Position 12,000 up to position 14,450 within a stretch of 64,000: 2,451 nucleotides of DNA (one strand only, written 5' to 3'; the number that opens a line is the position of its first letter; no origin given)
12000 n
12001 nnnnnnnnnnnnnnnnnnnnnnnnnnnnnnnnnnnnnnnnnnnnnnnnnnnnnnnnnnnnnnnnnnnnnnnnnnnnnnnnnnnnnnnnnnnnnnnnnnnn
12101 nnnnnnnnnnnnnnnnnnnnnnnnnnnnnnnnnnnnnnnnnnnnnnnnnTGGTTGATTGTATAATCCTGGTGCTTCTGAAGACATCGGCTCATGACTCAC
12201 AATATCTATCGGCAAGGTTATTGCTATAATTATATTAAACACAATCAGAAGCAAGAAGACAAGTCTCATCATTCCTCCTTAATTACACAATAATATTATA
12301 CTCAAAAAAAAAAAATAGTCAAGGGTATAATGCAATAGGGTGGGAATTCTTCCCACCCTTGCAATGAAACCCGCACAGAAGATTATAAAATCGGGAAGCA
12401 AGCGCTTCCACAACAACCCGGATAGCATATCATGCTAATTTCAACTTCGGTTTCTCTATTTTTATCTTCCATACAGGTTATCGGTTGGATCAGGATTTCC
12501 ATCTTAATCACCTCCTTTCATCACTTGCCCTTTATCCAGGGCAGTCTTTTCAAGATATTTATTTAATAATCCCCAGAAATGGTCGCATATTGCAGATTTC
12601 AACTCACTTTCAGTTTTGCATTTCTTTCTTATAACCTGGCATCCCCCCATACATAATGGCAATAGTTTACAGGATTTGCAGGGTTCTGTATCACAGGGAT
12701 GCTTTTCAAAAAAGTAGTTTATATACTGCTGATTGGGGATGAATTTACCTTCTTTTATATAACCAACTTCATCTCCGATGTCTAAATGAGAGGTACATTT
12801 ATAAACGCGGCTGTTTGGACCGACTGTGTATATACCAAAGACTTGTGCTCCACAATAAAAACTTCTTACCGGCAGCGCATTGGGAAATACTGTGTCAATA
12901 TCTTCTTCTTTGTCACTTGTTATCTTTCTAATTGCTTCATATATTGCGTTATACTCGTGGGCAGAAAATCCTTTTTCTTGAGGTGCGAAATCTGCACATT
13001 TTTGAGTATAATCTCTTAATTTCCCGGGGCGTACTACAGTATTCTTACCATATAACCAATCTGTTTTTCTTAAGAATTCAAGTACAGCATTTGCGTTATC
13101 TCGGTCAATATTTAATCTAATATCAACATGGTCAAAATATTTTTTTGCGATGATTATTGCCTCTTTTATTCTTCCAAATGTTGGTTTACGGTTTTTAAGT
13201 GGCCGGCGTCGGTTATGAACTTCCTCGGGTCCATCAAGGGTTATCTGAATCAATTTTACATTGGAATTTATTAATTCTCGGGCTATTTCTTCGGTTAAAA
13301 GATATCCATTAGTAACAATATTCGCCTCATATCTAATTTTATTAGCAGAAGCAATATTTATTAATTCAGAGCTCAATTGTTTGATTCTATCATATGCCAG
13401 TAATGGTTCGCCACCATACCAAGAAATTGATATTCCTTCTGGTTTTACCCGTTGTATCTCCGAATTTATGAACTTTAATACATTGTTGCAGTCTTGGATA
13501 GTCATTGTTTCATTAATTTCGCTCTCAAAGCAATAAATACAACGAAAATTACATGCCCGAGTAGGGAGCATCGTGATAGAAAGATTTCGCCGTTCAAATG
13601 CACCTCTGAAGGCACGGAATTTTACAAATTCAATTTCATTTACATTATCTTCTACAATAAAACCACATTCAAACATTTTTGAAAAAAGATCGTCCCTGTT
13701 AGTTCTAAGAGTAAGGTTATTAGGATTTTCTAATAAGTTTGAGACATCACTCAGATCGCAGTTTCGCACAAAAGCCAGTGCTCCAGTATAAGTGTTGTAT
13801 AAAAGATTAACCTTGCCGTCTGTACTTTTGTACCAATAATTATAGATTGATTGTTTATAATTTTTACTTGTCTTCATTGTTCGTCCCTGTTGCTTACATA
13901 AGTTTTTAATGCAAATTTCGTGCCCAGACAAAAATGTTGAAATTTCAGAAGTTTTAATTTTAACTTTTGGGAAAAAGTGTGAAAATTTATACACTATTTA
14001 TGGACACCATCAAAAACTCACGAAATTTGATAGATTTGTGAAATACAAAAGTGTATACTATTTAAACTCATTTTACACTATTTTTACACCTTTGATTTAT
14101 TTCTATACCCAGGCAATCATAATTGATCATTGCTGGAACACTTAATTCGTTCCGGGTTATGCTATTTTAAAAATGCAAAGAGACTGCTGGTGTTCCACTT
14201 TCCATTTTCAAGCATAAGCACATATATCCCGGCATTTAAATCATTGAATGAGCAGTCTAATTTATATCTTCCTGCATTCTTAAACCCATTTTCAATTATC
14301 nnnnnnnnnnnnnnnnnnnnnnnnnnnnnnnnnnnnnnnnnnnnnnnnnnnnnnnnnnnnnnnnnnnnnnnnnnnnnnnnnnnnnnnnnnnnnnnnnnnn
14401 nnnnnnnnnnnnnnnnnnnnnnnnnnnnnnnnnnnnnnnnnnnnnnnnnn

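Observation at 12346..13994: RiPP-like pair: radical SAM/SPASM maturase translationally coupled to an unannotated 37-aa Cys-rich peptide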

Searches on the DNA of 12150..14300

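Call 89: search_rna_families(source=window, start=12150, end=14300, threshold=evalue, max_evalue=1)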
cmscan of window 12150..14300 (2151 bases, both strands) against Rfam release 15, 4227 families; matches with E-value up to 1: 3.
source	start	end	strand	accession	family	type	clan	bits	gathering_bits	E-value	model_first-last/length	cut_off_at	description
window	12333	12362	+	RF04218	HCV_5BSL1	Cis-reg;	-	24.2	44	0.013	1-47/47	no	Hepatitis C virus stem-loop I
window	12183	12257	-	RF00344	snoZ267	Gene; snRNA; snoRNA; CD-box;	-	20.6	43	0.99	1-73/73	no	Small nucleolar RNA Z267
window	14093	14184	+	RF02111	IS009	Gene;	-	16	117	0.69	1-199/199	no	IS009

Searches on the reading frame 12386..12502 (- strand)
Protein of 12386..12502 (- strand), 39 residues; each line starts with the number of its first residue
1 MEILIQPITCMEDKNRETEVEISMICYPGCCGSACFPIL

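Call 6: search_protein_families(library=ncbifam, proteins=[window:12386-12502:-], max_evalue=0.1)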
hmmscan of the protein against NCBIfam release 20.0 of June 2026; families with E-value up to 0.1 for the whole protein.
seq(39 aa): 0 families

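Call 7: search_protein_families(library=pfam, proteins=[window:12386-12502:-], max_evalue=0.1)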
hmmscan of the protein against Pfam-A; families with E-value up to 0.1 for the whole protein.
seq(39 aa): 0 families

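Call 33: search_protein_families(library=ncbifam, proteins=[window:12386-12502:-], max_evalue=10)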
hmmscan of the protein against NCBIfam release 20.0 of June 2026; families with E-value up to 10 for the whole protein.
seq(39 aa): 0 families

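Call 88: search_protein_representatives(alignment_id=A7)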
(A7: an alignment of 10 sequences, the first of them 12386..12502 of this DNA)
Query: 10 sequences, 43 profile positions. Proteins with E-value up to 0.001 (for the whole library): 11; up to 1e-10: 6; up to 1e-30: 0. The best 11 are listed.
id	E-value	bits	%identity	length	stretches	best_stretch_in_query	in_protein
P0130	1.2e-19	85.8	-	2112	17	4-23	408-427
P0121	4.9e-16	74.3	-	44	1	1-42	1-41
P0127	1.3e-14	69.7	-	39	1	1-40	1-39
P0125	1.3e-13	66.5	-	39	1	1-40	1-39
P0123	2.7e-12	62.3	-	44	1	1-43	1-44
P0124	3.1e-11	58.9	-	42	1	1-43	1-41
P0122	2.8e-10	55.8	-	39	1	1-43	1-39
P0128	1.6e-08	50.2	-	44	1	1-42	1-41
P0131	1.4e-07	47.2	-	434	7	11-28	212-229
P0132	3.2e-07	46.0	-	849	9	6-24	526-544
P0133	1.2e-04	37.8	-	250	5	18-33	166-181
